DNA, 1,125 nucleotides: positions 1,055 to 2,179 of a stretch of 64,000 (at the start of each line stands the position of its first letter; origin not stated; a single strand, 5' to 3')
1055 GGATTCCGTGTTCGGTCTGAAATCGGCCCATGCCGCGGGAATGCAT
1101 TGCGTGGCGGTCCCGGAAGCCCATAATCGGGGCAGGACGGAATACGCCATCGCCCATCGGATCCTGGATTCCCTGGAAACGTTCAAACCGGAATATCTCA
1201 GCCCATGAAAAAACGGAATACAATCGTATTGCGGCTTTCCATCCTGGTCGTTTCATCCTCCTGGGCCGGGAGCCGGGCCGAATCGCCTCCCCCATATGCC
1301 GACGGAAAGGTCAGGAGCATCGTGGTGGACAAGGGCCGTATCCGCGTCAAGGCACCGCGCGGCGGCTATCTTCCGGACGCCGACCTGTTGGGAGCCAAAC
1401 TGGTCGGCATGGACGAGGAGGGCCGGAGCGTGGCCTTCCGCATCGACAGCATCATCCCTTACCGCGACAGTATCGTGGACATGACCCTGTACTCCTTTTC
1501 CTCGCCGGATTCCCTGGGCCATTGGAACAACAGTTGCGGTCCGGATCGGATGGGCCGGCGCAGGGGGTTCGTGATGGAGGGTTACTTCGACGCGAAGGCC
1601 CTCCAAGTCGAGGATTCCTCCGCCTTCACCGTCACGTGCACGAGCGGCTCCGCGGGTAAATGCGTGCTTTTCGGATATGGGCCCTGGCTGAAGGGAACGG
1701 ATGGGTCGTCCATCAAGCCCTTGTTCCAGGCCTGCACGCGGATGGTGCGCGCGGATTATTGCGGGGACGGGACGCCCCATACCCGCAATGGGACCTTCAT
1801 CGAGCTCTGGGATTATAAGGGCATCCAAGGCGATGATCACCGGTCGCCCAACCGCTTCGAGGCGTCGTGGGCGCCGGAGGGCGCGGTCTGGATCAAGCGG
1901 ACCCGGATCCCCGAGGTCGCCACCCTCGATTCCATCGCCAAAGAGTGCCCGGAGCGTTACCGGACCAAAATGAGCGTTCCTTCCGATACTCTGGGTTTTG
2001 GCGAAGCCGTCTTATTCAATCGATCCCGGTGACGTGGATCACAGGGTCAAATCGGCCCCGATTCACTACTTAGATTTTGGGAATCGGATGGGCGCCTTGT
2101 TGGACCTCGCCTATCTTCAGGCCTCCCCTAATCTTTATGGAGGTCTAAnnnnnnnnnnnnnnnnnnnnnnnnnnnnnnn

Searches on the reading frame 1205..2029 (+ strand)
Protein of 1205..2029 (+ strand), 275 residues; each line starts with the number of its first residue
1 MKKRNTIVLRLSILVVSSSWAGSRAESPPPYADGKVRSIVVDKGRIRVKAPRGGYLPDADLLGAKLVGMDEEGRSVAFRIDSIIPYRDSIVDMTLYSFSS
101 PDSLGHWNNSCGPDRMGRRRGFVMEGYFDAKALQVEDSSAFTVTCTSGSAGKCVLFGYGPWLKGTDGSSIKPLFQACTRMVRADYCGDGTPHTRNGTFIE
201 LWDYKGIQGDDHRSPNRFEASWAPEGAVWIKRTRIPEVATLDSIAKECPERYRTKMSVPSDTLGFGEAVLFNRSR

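Call 4: search_protein_families(library=pfam, proteins=[window:1205-2029:+], max_evalue=0.01)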
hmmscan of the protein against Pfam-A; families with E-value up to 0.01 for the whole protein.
window:1205-2029:+ (275 aa): 1 family
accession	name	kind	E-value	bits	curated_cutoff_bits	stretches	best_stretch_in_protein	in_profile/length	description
PF20032.4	ADYC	-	5e-44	151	27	1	59-235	2-175/176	ADYC domain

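Call 5: search_protein_families(library=ncbifam, proteins=[window:1205-2029:+], max_evalue=0.01)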
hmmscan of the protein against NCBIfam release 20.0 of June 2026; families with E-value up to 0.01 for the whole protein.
window:1205-2029:+ (275 aa): 0 families

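Call 12: find_homologous_proteins(query=window:1205-2029:+, max_evalue=0.00001)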
Query window:1205-2029:+ (275 aa): 242 proteins with E <= 0.00001 among 742 candidates; the best 120 are listed.
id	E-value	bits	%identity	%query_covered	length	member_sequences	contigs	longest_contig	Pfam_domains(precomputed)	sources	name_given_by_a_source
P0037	1.1e-159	548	100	85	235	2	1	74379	PF20032.5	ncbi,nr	ncbi:MAG: hypothetical protein JWP91_3292 [Fibrobacteres bacterium]|nr:hypothetical protein [Fibroba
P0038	1.0e-120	420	66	99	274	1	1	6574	PF20032.5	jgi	jgi:hypothetical protein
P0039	1.9e-102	360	60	98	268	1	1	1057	PF20032.5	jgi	jgi:hypothetical protein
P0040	8.7e-101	355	62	89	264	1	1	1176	PF20032.5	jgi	jgi:hypothetical protein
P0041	2.0e-99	350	62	89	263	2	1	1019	PF20032.5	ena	-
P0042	4.8e-99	349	62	89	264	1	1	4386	PF20032.5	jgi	jgi:hypothetical protein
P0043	5.3e-98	346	57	97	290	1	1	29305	PF20032.5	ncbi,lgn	-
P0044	4.7e-97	342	61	89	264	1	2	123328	PF20032.5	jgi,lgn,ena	-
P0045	1.2e-93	331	55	97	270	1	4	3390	PF20032.5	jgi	jgi:hypothetical protein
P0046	1.7e-89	318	55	91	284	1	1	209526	PF20032.5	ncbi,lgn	-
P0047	8.9e-78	279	60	76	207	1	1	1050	PF20032.5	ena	-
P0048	5.3e-54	201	44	87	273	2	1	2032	PF20032.5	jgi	jgi:hypothetical protein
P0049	3.4e-51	192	43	87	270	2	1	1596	PF20032.5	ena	-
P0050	6.4e-51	191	42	88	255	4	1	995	PF20032.5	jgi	jgi:hypothetical protein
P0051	1.6e-50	190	42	89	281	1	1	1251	PF20032.5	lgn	-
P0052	2.1e-50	189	41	100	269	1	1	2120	PF20032.5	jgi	jgi:hypothetical protein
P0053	3.7e-48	182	40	100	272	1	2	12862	PF20032.5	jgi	jgi:hypothetical protein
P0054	5.0e-48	182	44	79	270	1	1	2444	PF20032.5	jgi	jgi:hypothetical protein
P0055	2.1e-47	180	40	97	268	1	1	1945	PF20032.5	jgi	jgi:hypothetical protein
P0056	2.1e-47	180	44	79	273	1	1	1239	PF20032.5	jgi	jgi:hypothetical protein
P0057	4.3e-47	179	40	87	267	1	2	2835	PF20032.5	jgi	jgi:hypothetical protein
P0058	6.1e-47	178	41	79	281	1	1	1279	PF20032.5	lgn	-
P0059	2.4e-46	176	41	81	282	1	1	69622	PF20032.5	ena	-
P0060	3.2e-46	176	41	87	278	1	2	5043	PF20032.5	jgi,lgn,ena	jgi:hypothetical protein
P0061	3.7e-46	175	43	73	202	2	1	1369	PF20032.5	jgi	jgi:hypothetical protein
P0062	4.2e-46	175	41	96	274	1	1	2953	PF20032.5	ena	-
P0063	1.6e-45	173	38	99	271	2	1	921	PF20032.5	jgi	jgi:hypothetical protein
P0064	2.3e-45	173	42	89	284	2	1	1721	PF20032.5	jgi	jgi:hypothetical protein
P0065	3.1e-45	172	38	92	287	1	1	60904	PF20032.5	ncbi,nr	ncbi:MAG: hypothetical protein HOW73_27390 [Polyangiaceae bacterium]|nr:hypothetical protein [Polyan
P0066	5.0e-45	172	42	74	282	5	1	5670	PF20032.5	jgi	jgi:hypothetical protein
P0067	6.2e-45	171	47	68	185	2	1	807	PF20032.5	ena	-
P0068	3.2e-44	169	40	87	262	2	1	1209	PF20032.5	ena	-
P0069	3.6e-44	169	41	87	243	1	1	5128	PF20032.5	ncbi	ncbi:MAG: ADYC domain-containing protein [Beijerinckiaceae bacterium]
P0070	5.6e-44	168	40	88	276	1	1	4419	PF20032.5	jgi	jgi:hypothetical protein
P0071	1.2e-43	167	40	89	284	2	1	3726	PF20032.5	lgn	-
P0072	1.4e-43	167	42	81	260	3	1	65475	PF20032.5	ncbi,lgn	ncbi:MAG: hypothetical protein AMXMBFR59_32640 [Rhodanobacteraceae bacterium]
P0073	1.6e-43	167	42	79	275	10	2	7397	PF20032.5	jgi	-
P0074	4.4e-43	165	37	97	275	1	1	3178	PF20032.5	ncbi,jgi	jgi:hypothetical protein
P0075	5.7e-43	165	38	90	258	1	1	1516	PF20032.5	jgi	jgi:hypothetical protein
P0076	7.4e-43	165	39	91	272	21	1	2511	PF20032.5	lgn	-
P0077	9.6e-43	164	42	75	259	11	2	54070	PF20032.5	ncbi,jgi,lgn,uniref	ncbi:ADYC domain-containing protein [Phenylobacterium sp.]|jgi:hypothetical protein|uniref:ADYC doma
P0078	3.2e-42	163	38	98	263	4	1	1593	PF20032.5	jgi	jgi:hypothetical protein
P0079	4.8e-42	162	37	99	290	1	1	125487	PF20032.5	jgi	jgi:hypothetical protein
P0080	5.3e-42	162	35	93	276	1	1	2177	PF20032.5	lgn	-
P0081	6.4e-42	162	38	86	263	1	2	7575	PF20032.5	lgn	-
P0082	8.2e-42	161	37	97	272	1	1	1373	PF20032.5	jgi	jgi:hypothetical protein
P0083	9.8e-42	161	42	81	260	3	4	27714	PF20032.5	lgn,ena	-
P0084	1.3e-41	161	41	86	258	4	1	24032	PF20032.5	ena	-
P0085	7.1e-41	158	39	86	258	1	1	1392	PF20032.5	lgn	-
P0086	1.0e-40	158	41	81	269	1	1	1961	PF20032.5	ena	-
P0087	1.1e-40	158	38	87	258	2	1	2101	PF20032.5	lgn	-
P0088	1.1e-40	158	36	97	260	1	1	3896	PF20032.5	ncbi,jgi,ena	jgi:hypothetical protein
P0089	1.6e-40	157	38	78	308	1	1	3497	PF20032.5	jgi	-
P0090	2.3e-40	156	38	86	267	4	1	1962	PF20032.5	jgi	jgi:hypothetical protein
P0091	2.7e-40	156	42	76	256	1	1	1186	PF20032.5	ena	-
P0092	3.1e-40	156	39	87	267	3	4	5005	PF20032.5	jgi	jgi:hypothetical protein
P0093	3.8e-40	156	42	71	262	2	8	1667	PF20032.5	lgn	-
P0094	5.0e-40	155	39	87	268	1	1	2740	PF20032.5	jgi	-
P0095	6.1e-40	155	40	77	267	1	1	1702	PF20032.5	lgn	-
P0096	6.6e-40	155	40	80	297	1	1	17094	PF20032.5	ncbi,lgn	-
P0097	1.2e-39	154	40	74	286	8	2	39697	PF20032.5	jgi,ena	jgi:hypothetical protein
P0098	1.2e-39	154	35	97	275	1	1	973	PF20032.5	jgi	-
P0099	2.0e-39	153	39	77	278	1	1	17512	PF20032.5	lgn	-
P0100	2.1e-39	153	36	98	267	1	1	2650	PF20032.5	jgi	jgi:hypothetical protein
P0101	2.3e-39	153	39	85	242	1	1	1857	PF20032.5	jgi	jgi:hypothetical protein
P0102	3.1e-39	153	40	86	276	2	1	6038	PF20032.5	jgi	jgi:hypothetical protein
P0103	5.3e-39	152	41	80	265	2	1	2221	PF20032.5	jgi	jgi:hypothetical protein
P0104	8.3e-39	151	39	80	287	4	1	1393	PF20032.5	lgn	-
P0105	9.3e-39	151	38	89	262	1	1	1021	PF20032.5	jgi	jgi:hypothetical protein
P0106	9.8e-39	151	37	86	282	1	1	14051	PF20032.5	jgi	-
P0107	1.2e-38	151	37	84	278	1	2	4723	PF20032.5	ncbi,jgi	jgi:hypothetical protein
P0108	1.2e-38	151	38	78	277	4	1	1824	PF20032.5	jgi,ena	jgi:hypothetical protein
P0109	1.9e-38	150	40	78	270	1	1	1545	PF20032.5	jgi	jgi:hypothetical protein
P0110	1.9e-38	150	39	78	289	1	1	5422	PF20032.5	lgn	-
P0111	1.9e-38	150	40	76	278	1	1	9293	PF20032.5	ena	-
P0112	2.4e-38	150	40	76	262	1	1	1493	PF20032.5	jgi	jgi:hypothetical protein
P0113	2.7e-38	150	40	80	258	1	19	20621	PF20032.5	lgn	-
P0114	3.3e-38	149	43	73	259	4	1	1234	PF20032.5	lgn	-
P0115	4.2e-38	149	41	73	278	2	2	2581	PF20032.5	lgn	-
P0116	4.6e-38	149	38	81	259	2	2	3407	PF20032.5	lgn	-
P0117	4.6e-38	149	41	70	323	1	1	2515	PF20032.5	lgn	-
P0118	5.8e-38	149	42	72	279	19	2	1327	PF20032.5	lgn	-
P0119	6.4e-38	148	37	89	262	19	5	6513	PF20032.5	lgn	-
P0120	1.4e-37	147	39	81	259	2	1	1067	PF20032.5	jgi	jgi:hypothetical protein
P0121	1.8e-37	147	39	87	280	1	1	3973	PF20032.5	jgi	jgi:hypothetical protein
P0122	3.7e-37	146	36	87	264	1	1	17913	PF20032.5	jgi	-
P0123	4.6e-37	146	41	77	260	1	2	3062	PF20032.5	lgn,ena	-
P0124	7.0e-37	145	43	68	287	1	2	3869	PF20032.5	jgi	jgi:ADYC domain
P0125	1.0e-36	145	43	69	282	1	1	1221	PF20032.5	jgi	jgi:hypothetical protein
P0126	1.2e-36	144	37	87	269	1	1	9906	PF20032.5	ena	-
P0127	2.0e-36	144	39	77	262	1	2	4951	PF20032.5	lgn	-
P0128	2.4e-36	143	42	72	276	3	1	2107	PF20032.5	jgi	jgi:ADYC domain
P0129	2.7e-36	143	39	79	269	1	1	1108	PF20032.5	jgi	jgi:hypothetical protein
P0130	3.8e-36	143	41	72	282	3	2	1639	PF20032.5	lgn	-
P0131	3.9e-36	143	42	67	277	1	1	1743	PF20032.5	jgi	jgi:hypothetical protein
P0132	4.3e-36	142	41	78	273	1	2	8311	PF20032.5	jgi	jgi:ADYC domain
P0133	5.5e-36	142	37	84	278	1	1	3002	PF20032.5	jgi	jgi:hypothetical protein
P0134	6.0e-36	142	41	76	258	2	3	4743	PF20032.5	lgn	-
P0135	8.4e-36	142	38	81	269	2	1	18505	PF20032.5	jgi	jgi:hypothetical protein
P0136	8.5e-36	141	38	87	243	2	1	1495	PF20032.5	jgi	jgi:hypothetical protein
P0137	8.8e-36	141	36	91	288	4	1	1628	PF20032.5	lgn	-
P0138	3.9e-35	139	41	71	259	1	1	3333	PF20032.5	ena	-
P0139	8.7e-35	138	39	76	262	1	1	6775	PF20032.5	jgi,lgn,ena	-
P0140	1.4e-34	138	40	77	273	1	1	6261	PF20032.5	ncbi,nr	ncbi:MAG: hypothetical protein HC866_25115 [Leptolyngbyaceae cyanobacterium RU_5_1]|nr:hypothetical 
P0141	1.6e-34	137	37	77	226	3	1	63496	PF20032.5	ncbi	-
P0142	2.2e-34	137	35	99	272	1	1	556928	PF20032.5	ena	-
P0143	5.6e-34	136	37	77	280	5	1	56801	PF20032.5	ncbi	ncbi:MAG: ADYC domain-containing protein [Cyanobacteria bacterium P01_A01_bin.123]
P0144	1.2e-33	134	38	69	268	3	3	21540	PF20032.5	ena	-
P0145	4.5e-33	133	40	78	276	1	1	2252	PF20032.5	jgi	-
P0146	1.5e-32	131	39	72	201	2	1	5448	PF20032.5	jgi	jgi:hypothetical protein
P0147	2.2e-32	130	36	76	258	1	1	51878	PF20032.5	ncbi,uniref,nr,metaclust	ncbi:secreted protein [Leptolyngbya sp. Heron Island J]|uniref:ADYC domain-containing protein n=1 Ta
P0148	3.8e-32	130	37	87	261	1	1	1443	PF20032.5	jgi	jgi:hypothetical protein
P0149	4.6e-32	129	47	51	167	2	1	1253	PF20032.5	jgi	jgi:hypothetical protein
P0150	5.8e-32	129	39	67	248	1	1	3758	PF20032.5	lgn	-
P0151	1.6e-31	127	35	78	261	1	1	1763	PF20032.5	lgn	-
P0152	2.4e-31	127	32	97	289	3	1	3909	PF20032.5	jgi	jgi:hypothetical protein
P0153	8.0e-31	125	38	73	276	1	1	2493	PF20032.5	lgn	-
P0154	2.5e-30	124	34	98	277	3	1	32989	PF20032.5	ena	-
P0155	2.9e-30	123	39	71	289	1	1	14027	PF20032.5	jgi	jgi:ADYC domain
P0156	7.1e-30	122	40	60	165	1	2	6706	PF20032.5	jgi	jgi:ADYC domain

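Call 13: find_encoding_contigs(protein=P0037, flank=4000, max_places=3)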
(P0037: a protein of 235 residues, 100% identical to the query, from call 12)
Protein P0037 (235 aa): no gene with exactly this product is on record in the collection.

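Call 14: find_encoding_contigs(protein=P0038, flank=4000, max_places=3)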
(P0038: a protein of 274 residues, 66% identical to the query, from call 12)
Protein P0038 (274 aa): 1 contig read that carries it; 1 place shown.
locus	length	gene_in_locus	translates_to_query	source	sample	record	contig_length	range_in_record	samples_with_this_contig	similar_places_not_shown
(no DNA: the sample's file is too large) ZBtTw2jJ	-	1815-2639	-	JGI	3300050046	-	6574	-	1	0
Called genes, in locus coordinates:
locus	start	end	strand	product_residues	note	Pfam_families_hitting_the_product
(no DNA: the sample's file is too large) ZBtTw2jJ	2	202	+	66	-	?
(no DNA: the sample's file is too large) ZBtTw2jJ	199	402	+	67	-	-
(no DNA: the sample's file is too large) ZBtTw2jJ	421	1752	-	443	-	PF00083:Sugar_tr, PF07690:MFS_1, PF00083:Sugar_tr (weak), PF07690:MFS_1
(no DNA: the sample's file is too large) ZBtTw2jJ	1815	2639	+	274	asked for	PF20032:ADYC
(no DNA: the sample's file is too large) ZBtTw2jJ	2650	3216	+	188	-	-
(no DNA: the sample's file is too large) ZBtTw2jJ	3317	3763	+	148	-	PF08327:AHSA1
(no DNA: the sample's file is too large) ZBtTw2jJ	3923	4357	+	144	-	PF03795:YCII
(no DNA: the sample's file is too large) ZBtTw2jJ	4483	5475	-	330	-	PF00044:Gp_dh_N, PF02800:Gp_dh_C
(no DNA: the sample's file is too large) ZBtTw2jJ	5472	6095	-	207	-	PF00440:TetR_N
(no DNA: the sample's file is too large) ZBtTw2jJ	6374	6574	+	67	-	?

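Call 15: find_encoding_contigs(protein=P0043, flank=4000, max_places=3)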
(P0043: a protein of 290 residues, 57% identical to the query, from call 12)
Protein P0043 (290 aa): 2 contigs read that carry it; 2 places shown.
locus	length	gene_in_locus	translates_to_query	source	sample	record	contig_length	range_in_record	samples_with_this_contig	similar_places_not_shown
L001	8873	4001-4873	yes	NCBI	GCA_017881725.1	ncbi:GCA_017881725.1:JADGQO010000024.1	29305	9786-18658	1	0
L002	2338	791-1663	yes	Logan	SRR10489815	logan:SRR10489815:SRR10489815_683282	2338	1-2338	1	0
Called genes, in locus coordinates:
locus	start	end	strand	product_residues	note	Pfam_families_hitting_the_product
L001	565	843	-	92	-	PF05016:ParE_toxin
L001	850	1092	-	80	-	PF01402:RHH_1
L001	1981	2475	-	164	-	-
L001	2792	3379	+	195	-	-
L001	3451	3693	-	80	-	-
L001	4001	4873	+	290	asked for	PF20032:ADYC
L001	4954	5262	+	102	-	-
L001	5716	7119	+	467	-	PF00206:Lyase_1, PF14698:ASL_C2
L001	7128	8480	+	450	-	PF07690:MFS_1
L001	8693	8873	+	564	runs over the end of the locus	PF04616:Glyco_hydro_43, PF00754:F5_F8_type_C, PF22633:F5_F8_type_C_2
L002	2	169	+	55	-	?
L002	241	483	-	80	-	-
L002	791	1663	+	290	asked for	PF20032:ADYC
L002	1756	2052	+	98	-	-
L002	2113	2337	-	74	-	?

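Call 16: find_encoding_contigs(protein=P0044, flank=4000, max_places=3)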
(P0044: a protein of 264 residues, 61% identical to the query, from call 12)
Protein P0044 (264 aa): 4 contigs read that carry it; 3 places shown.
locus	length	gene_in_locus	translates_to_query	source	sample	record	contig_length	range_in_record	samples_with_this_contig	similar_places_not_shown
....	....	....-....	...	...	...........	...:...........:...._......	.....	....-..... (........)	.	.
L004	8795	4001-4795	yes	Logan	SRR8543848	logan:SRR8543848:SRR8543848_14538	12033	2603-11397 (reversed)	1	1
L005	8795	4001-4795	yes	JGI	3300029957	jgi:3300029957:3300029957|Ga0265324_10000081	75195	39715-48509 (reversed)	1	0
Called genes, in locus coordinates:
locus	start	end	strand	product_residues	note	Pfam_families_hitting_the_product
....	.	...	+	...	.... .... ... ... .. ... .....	?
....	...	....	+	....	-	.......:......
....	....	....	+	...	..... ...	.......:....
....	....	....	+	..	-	-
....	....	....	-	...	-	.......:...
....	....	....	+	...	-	-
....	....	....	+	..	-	-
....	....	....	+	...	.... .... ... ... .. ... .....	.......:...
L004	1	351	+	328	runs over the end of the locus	?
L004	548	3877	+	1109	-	PF03993:DUF349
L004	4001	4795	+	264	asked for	PF20032:ADYC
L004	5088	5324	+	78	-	-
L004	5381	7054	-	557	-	PF00342:PGI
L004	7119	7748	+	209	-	-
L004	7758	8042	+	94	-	-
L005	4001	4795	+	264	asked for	PF20032:ADYC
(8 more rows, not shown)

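Call 17: find_encoding_contigs(protein=P0046, flank=4000, max_places=3)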
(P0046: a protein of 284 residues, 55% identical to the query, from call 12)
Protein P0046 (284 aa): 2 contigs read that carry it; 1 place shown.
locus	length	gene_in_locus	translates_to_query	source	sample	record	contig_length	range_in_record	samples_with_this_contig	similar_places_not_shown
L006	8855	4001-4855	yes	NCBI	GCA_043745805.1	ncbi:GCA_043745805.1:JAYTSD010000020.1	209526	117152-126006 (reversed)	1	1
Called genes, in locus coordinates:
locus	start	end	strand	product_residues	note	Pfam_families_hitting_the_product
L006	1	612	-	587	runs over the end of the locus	-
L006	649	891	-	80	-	-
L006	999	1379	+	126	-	-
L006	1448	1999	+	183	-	PF04542:Sigma70_r2, PF08281:Sigma70_r4_2, PF04545:Sigma70_r4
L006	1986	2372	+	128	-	-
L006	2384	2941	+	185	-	-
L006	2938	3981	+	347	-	-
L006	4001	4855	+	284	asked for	PF20032:ADYC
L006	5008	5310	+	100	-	-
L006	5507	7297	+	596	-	PF00496:SBP_bac_5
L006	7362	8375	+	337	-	PF19300:BPD_transp_1_N (weak), PF00528:BPD_transp_1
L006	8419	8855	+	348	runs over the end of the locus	PF00528:BPD_transp_1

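Call 26: find_related_loci(query=A1, collection=genome_contigs, flank=3000)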
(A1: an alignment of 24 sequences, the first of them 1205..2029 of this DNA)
Query A1 (275 aa) in genome_contigs; peptide patterns used: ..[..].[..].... (x = any residue, [..] = any of these).
314 stretches matched a pattern; 305 encode a relative of the query (tblastn E <= 1e-3); the best 80 are kept; 80 distinct loci.
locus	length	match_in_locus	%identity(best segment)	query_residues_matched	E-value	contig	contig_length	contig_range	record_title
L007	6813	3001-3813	57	8-275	4e-102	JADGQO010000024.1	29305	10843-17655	MAG: Fibrobacteria bacterium isolate Chersky_265 k127_1904617, whole genome shotgun sequence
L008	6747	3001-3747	55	26-275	3e-93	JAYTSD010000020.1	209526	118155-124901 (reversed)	MAG: Fibrobacteria bacterium isolate GFS_4934 GFS_4934_19, whole genome shotgun sequence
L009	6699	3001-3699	41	32-274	2e-54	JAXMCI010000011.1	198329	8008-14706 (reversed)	MAG: Dongiaceae bacterium isolate STL-PRO6 C1.220.fa-11, whole genome shotgun sequence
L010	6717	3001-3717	43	35-274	6e-53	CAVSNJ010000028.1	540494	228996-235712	MAG: uncultured Alphaproteobacteria bacterium isolate MFD03399.bin.1.6 genome assembly, contig: contig_6950, whole genom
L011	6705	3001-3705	41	36-274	2e-51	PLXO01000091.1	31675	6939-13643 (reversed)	MAG: Acetobacteraceae bacterium isolate palsa_925 73.20120700_P3D.41_contig_23916, whole genome shotgun sequence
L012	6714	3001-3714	42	36-275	8e-51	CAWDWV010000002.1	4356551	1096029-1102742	MAG: Thermoanaerobaculia bacterium isolate MFD05747.bin.2.193 genome assembly, contig: contig_461, whole genome shotgun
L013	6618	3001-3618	43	36-249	3e-50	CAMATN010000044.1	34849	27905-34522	MAG: Rhizobium sp. Q54 isolate MaH-04nov19-103 genome assembly, contig: MaH-04nov19-C2836, whole genome shotgun sequence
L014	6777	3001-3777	38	1-252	8e-50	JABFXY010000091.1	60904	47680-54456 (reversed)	MAG: Polyangiaceae bacterium isolate Bin8.16 NODE_104_length_60904_cov_5.030501, whole genome shotgun sequence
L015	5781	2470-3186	40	36-274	5e-50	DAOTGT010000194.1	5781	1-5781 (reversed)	MAG TPA_asm: Candidatus Competibacter sp. isolate AMR_MDS_3070 NODE_16448_length_5781_cov_24.891198, whole genome shotgu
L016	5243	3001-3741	36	33-274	1e-49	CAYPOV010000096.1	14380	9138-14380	MAG TPA_asm: uncultured Geminicoccaceae bacterium isolate SRP128890_co1_243 genome assembly, contig: NODE_6422_length_14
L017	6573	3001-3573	46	61-251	8e-49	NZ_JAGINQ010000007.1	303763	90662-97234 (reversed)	Azospirillum soli strain CC-LY788 Ga0451091_07, whole genome shotgun sequence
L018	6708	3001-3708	41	38-275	2e-48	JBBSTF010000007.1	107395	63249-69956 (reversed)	MAG: Lysobacterales bacterium isolate SVL2_sbin.14 SVL2_sbin.14_K_429766_L_107395_cov_26.0000, whole genome shotgun sequ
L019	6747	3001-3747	38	25-275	8e-48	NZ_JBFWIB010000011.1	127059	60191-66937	Luteimonas salinilitoris strain C3-2-a3 C3-2-a3_contig_11, whole genome shotgun sequence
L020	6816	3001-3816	36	1-274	9e-48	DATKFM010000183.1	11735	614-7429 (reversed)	MAG TPA_asm: Verrucomicrobiia bacterium isolate SMAG_U14525 k141_1184990, whole genome shotgun sequence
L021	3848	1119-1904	36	11-275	2e-47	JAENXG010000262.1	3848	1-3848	MAG: Methyloceanibacter sp. isolate 5_8_m_bin2 k141_90551_length_3848_cov_238.3733, whole genome shotgun sequence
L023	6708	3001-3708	40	38-275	5e-47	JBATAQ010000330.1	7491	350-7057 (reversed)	MAG: Dokdonella sp. isolate MFD10514_ilm_asm_bin37 k127_146692, whole genome shotgun sequence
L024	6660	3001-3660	42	53-275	1e-46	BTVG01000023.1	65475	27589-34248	MAG: Rhodanobacteraceae bacterium AMX-MBFR-59 DNA, sequence023, whole genome shotgun sequence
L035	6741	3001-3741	40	25-275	2e-44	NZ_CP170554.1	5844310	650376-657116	Tahibacter sp. UC22_41 chromosome, complete genome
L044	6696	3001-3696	37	39-275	7e-43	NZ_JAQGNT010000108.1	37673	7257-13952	MAG: Hydrocarboniphaga sp. isolate RYN_594 scaffold_82744, whole genome shotgun sequence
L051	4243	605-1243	41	60-272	4e-41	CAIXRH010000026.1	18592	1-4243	MAG: uncultured proteobacterium isolate LJ-7-9m_bin-1278 genome assembly, contig: bin-1278:026/362, whole genome shotgun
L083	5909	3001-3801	34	1-275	8e-38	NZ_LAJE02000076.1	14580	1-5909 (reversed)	Devosia insulae DS-56 contig167, whole genome shotgun sequence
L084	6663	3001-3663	35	60-274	8e-38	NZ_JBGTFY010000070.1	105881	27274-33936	MAG: Nostoc sp. isolate JTS-RE202 k141_5265202, whole genome shotgun sequence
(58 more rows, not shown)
